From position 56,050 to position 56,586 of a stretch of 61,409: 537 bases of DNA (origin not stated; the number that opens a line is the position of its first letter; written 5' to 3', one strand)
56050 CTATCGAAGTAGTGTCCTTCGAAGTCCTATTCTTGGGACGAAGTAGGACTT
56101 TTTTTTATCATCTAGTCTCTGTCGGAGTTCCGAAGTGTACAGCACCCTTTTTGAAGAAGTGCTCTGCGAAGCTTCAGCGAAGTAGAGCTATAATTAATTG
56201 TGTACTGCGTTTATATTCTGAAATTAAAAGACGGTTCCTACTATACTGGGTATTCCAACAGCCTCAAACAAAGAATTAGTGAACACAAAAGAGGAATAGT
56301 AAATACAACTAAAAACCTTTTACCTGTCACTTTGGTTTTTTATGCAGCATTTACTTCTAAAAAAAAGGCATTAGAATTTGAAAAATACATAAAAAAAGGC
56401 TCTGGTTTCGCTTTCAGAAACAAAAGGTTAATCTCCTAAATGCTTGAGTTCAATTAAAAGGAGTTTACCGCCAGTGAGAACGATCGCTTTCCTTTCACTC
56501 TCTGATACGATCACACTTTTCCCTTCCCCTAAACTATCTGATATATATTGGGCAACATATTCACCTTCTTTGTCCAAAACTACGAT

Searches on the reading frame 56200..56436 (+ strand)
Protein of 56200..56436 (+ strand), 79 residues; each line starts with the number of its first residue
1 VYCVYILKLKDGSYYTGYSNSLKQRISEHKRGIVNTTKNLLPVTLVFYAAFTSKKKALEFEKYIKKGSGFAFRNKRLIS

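Call 72: search_protein_families(library=padloc, proteins=[window:56200-56436:+], max_evalue=0.01)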
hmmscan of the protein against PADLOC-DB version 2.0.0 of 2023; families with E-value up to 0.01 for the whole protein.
window:56200-56436:+ (79 aa): 0 families

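Call 73: search_protein_families(library=phrogs, proteins=[window:56200-56436:+], max_evalue=0.001)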
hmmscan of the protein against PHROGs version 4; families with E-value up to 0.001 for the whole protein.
window:56200-56436:+ (79 aa): 1 family
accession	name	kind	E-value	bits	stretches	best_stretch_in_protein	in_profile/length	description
phrog_681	-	DNA, RNA and nucleotide metabolism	0.00039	20.1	1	4-66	442-502/576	endonuclease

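Call 74: search_protein_families(library=pfam, proteins=[window:56200-56436:+], max_evalue=0.001)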
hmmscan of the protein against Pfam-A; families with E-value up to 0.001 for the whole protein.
window:56200-56436:+ (79 aa): 1 family
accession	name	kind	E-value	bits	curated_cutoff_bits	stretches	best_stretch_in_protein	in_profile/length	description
PF01541.30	GIY-YIG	-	1.7e-16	60.7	22.6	1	1-68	1-72/78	GIY-YIG catalytic domain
